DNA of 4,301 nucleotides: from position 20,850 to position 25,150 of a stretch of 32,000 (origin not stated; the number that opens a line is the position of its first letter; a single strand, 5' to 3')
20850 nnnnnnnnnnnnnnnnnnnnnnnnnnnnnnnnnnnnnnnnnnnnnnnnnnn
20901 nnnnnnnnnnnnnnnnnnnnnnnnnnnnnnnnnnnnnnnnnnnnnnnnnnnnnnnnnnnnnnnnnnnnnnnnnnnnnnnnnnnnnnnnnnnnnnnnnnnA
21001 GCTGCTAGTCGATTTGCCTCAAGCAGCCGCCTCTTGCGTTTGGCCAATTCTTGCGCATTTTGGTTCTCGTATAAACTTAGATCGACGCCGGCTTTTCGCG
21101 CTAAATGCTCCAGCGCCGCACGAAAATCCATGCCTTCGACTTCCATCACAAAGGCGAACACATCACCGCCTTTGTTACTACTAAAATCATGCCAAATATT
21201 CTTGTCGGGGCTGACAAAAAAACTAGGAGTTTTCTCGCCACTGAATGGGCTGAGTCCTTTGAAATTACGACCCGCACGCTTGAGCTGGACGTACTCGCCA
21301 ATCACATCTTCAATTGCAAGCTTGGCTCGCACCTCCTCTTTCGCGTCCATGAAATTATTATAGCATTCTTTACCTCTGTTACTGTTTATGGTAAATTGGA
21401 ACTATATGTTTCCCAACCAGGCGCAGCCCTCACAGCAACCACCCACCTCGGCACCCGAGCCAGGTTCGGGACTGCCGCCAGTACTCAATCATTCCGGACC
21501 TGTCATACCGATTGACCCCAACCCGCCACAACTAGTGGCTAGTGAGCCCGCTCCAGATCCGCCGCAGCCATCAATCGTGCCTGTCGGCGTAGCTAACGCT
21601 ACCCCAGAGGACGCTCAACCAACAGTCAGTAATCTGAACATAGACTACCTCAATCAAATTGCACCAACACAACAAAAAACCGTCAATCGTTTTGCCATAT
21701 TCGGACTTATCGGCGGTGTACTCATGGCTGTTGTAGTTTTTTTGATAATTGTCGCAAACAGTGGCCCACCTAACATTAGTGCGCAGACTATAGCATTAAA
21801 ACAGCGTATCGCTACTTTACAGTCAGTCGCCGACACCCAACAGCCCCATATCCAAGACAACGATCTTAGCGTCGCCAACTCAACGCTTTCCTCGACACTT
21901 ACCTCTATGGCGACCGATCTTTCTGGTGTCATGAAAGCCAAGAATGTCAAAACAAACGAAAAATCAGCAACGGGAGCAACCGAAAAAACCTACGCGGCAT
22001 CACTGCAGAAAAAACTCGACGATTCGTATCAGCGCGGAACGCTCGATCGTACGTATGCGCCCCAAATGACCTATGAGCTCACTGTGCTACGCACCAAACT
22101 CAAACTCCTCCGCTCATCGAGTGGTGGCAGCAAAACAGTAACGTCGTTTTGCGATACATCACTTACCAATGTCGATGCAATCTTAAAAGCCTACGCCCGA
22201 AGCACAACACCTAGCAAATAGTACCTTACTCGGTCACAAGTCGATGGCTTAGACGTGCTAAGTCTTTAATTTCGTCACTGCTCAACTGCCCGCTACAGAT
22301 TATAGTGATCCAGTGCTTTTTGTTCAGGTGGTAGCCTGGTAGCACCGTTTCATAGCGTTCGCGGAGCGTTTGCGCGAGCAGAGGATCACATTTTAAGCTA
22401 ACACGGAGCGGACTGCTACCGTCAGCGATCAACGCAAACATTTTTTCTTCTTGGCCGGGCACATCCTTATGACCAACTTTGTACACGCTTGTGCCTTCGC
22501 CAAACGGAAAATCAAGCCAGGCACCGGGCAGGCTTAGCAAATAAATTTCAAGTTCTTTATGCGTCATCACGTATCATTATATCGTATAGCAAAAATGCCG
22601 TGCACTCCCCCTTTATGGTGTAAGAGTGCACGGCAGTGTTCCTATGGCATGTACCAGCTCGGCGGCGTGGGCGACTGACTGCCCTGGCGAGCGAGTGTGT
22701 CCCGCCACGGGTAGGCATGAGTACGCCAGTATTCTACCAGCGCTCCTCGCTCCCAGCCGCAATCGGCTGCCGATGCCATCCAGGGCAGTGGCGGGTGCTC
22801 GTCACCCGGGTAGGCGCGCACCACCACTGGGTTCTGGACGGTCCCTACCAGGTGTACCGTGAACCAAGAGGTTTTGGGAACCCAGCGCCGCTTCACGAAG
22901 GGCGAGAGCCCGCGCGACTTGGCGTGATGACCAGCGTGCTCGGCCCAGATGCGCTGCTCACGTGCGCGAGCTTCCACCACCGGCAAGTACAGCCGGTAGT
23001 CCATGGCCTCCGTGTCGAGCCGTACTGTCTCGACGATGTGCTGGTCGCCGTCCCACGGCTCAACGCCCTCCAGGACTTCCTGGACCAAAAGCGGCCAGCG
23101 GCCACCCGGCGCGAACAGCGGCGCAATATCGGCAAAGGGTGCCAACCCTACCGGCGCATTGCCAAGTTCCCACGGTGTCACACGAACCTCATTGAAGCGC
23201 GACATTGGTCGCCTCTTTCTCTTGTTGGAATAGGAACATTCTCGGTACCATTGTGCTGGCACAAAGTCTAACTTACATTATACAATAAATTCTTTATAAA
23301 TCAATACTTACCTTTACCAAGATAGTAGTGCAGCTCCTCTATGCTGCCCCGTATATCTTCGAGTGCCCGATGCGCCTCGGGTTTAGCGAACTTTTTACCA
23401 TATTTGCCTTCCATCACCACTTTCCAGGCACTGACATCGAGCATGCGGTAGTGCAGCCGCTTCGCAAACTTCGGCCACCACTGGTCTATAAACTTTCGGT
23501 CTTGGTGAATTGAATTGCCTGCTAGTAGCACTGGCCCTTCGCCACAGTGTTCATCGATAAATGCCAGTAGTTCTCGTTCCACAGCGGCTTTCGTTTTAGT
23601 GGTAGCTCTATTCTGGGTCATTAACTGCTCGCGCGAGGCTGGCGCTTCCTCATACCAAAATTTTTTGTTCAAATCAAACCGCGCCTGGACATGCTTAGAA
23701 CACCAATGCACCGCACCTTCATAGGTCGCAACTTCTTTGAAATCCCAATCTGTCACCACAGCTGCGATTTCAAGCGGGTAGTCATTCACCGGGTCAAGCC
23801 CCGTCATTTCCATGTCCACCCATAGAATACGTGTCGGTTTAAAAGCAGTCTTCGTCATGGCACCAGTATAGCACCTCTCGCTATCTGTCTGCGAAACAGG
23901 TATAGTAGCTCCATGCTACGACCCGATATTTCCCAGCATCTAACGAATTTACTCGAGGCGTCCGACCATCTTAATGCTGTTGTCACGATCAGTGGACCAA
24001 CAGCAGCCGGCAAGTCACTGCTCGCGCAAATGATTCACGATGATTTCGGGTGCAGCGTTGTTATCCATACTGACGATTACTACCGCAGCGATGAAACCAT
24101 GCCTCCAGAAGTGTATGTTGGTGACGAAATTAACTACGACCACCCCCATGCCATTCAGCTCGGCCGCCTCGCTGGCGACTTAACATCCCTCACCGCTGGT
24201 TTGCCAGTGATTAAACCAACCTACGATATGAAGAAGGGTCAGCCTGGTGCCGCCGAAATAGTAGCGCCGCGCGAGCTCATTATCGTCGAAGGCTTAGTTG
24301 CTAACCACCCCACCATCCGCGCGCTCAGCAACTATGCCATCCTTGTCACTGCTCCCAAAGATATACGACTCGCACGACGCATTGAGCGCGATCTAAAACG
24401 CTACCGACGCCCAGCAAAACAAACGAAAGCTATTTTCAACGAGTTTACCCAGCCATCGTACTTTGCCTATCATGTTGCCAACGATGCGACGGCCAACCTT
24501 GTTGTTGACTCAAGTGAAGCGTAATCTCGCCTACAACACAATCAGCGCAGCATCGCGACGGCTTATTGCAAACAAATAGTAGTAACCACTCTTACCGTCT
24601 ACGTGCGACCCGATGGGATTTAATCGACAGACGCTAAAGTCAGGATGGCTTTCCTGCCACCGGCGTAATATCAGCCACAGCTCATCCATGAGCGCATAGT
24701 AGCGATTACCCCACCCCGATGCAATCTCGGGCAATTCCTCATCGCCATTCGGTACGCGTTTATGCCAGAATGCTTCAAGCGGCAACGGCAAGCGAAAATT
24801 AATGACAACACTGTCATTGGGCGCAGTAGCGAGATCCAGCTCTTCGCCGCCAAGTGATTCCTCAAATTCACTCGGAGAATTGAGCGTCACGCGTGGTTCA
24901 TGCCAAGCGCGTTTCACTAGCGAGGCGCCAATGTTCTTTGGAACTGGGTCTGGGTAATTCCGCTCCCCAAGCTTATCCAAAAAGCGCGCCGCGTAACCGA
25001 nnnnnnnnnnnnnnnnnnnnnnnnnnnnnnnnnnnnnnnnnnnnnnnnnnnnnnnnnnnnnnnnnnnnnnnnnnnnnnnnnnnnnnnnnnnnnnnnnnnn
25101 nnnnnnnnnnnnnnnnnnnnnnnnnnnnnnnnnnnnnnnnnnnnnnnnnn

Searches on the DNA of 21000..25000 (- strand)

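Call 50: search_rna_families(source=window, start=21000, end=25000, threshold=evalue, max_evalue=1)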
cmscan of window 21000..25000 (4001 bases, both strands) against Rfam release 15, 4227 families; matches with E-value up to 1: 0.
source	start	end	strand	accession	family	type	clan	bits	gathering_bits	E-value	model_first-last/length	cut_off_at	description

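Call 96: search_rna_families(sources=[L001, L002, L007, L008, L009, L010, L011, L012, L013, L015, L017, L018, L020, L021, L022, L024], threshold=gathering, show_alignments=2)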
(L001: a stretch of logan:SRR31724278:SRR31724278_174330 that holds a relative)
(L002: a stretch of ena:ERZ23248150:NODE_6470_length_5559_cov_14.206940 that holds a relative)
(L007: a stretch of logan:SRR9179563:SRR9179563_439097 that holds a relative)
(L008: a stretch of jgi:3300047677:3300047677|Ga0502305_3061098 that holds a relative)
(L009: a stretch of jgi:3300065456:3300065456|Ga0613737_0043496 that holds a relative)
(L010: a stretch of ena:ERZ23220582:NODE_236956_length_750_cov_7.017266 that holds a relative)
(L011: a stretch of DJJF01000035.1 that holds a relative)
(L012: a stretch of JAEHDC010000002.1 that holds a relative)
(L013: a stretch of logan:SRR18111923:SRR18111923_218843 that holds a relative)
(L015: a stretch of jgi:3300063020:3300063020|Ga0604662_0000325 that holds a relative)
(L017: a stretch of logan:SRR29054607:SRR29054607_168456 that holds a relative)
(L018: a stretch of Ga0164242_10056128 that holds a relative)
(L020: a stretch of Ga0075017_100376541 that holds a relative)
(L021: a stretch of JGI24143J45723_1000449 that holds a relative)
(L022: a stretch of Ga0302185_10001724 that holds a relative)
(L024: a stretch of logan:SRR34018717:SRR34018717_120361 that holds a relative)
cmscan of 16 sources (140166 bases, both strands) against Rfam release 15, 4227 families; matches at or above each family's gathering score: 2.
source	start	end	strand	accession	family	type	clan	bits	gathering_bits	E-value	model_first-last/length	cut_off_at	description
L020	63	145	+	RF00005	tRNA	Gene; tRNA;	CL00001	48.9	29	4.4e-07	1-71/71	no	tRNA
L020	1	58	+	RF00005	tRNA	Gene; tRNA;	CL00001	40.7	29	7.7e-05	15-71/71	5'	tRNA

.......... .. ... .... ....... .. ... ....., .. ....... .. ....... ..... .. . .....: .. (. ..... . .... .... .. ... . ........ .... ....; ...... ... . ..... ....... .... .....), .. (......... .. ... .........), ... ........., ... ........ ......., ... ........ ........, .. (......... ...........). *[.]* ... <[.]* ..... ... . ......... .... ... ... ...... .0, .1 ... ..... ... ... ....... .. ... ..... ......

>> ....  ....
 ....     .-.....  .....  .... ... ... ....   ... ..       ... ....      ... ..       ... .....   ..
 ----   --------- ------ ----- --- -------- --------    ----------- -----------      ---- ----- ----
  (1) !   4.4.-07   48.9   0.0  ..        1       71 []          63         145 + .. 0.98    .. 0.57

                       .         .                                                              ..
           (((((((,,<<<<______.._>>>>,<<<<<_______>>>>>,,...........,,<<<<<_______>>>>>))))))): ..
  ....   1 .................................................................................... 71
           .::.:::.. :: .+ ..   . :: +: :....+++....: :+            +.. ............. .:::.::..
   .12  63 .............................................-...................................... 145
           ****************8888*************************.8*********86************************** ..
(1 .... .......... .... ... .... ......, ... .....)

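Call 97: search_rna_families(sources=[L002, L007, L008, L009, L010, L018, L011, L022, L017], threshold=evalue, max_evalue=1, show_alignments=3)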
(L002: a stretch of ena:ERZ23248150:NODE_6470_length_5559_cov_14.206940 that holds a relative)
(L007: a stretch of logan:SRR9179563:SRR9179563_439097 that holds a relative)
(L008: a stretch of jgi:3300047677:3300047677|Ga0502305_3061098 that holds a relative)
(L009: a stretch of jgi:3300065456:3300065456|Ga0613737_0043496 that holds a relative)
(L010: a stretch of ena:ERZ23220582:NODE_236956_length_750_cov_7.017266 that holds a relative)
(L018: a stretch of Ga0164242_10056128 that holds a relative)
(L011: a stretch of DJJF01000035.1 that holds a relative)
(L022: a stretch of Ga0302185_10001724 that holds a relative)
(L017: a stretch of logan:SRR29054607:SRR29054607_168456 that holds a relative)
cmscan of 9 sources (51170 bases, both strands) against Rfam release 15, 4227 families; matches with E-value up to 1: 9.
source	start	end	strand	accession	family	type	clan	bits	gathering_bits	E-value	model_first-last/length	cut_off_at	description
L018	314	369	+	RF00008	Hammerhead_3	Gene; ribozyme;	CL00010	48.4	48.5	1.2e-07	1-54/54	no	Hammerhead ribozyme (type III)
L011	5894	5948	+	RF00008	Hammerhead_3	Gene; ribozyme;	CL00010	44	48.5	2e-06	1-54/54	no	Hammerhead ribozyme (type III)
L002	1112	1166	+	RF00008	Hammerhead_3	Gene; ribozyme;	CL00010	40.2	48.5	2.4e-05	1-54/54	no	Hammerhead ribozyme (type III)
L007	1616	1671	+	RF00008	Hammerhead_3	Gene; ribozyme;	CL00010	37.7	48.5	0.00012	1-54/54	no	Hammerhead ribozyme (type III)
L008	253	309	+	RF00008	Hammerhead_3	Gene; ribozyme;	CL00010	36.8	48.5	0.00021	1-54/54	no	Hammerhead ribozyme (type III)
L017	9925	9979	+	RF00008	Hammerhead_3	Gene; ribozyme;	CL00010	32.6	48.5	0.0034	1-54/54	no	Hammerhead ribozyme (type III)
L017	7503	7570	+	RF00005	tRNA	Gene; tRNA;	CL00001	31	29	0.014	1-71/71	no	tRNA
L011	3958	3998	+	RF00932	mir-471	Gene; miRNA;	-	26.9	80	0.2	1-66/66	no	mir-471 microRNA precursor family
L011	2626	2724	-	RF01405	STnc490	Gene; sRNA;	-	25.9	56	0.42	1-124/124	no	STnc490 Hfq binding RNA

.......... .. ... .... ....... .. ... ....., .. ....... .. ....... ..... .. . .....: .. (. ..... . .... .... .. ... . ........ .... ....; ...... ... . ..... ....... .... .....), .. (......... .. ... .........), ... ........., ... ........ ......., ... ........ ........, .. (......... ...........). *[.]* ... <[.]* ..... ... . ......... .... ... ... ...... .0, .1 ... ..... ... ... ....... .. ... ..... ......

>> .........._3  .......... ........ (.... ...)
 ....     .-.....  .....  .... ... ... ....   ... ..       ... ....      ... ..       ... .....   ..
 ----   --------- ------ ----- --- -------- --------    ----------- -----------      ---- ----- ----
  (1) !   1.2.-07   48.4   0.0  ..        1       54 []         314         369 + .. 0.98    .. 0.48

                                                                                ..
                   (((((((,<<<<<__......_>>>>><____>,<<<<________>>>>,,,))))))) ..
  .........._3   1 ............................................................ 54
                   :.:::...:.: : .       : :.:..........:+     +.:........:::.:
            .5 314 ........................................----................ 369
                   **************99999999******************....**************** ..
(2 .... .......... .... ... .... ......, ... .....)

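Call 98: search_rna_families(sources=[L013, L024, L001, L021, L012], threshold=evalue, max_evalue=1)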
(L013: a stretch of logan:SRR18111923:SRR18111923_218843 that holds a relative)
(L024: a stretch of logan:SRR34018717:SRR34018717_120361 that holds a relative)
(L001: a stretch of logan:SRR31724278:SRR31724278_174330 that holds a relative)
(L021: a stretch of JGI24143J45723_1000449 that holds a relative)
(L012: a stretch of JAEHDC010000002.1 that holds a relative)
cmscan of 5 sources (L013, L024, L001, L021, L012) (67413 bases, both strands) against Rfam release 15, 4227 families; matches with E-value up to 1: 2.
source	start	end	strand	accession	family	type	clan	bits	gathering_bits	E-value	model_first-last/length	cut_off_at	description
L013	8251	8305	-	RF00008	Hammerhead_3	Gene; ribozyme;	CL00010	43.3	48.5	4.1e-06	1-54/54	no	Hammerhead ribozyme (type III)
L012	1537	1676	+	RF00174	Cobalamin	Cis-reg; riboswitch;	CL00101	30.7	31.5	0.0006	1-189/189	no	Cobalamin riboswitch aptamer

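Call 116: build_rna_model(alignment_id=A8, structure=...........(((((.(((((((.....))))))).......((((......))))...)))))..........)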
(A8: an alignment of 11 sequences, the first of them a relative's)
Model R1 built from alignment A8 (11 sequences, 75 columns); structure: as given.
model positions 63; base pairs 16; branch points 1; effective number of sequences 3.03; information 0.888 bits per position. Calibrated on 0.2 Mb of random sequence (short: E-values are rough).
structure used (alignment columns):
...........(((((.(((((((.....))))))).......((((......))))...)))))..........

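Call 117: search_with_rna_model(model_id=R1, source=window, filters=off, max_evalue=10)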
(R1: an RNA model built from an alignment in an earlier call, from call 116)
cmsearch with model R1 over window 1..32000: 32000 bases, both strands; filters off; matches with E-value up to 10: 18.
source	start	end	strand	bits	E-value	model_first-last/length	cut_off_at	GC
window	23878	23906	+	12.1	0.07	1-63/63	no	0.45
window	8005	8030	+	10.8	0.19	1-63/63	no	0.35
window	5744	5779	-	10.2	0.31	1-63/63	no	0.5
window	13027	13082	+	9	0.8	1-63/63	no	0.62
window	9202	9245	+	8.9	0.86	1-63/63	no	0.57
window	8005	8030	-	8.4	1.3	1-63/63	no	0.35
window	20995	21033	+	8.3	1.4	1-63/63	no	0.54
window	3101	3127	-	8.2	1.5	1-63/63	no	0.52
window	2926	2988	+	8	1.7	1-63/63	no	0.59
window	16711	16756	-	7.2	3.3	1-63/63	no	0.54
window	13874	13914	+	7.1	3.6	1-63/63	no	0.56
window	8508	8558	-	6.9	4.2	1-63/63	no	0.53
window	8061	8092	-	6.3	6.7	1-63/63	no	0.38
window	23244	23292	-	6.2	7.1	1-63/63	no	0.35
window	30923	30948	-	6.2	7.4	1-63/63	no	0.38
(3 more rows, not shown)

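Call 118: search_with_rna_model(model_id=R1, sources=[L001, L012, L013, L020, L021, L022, L023, L024, L015, L009, L010], filters=default, max_evalue=1)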
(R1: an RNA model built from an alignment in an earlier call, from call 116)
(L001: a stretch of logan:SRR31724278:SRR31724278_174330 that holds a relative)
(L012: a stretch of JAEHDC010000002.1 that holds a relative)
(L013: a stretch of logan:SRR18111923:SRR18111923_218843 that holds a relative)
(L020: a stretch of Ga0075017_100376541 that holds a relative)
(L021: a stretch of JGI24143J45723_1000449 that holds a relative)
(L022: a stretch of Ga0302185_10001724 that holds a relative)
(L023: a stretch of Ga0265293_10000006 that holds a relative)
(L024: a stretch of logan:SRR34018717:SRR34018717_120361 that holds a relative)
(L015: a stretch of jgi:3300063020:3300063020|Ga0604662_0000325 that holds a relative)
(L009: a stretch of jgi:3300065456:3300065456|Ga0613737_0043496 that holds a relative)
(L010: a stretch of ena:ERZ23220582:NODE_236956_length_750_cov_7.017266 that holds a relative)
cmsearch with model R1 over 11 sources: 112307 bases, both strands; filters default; matches with E-value up to 1: 7.
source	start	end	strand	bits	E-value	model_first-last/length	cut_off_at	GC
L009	56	118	+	85.8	1.2e-26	1-63/63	no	0.46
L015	9917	9979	+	81.8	2.9e-25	1-63/63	no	0.54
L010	74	136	+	81.6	3.3e-25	1-63/63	no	0.44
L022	4905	4967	+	75.1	5.6e-23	1-63/63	no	0.43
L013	8247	8309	-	74.6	8.4e-23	1-63/63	no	0.59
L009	68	85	-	13.8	0.062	13-30/63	no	0.61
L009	299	394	-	11.2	0.5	1-63/63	no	0.6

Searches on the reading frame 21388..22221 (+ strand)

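Call 79: search_protein_families(library=pfam, proteins=[window:21388-22221:+], max_evalue=0.001)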
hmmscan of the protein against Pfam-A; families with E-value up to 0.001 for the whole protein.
window:21388-22221:+ (277 aa): 0 families

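Call 113: search_protein_families(library=ncbifam, proteins=[window:21388-22221:+], max_evalue=0.1)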
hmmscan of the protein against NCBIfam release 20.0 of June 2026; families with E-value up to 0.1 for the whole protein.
window:21388-22221:+ (277 aa): 1 family
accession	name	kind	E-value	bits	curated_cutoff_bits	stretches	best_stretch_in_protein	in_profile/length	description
NF050019.1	HpsJ_like_C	equivalog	0.048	13.4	140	1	96-175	63-147/183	HpsJ-like protein, cyanoexosortase C-associated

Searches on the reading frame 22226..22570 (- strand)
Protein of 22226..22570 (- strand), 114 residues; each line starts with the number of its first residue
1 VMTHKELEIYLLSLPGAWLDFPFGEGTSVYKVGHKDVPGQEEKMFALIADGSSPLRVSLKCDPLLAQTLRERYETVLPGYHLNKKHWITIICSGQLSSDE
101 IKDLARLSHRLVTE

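Call 79: search_protein_families(library=pfam, proteins=[window:22226-22570:-], max_evalue=0.001)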
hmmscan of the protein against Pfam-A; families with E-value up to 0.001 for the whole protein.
window:22226-22570:- (114 aa): 1 family
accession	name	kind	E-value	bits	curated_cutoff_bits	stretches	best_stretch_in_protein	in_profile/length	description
PF04237.18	YjbR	-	2.4e-24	86.2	30.1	1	12-111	1-88/88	YjbR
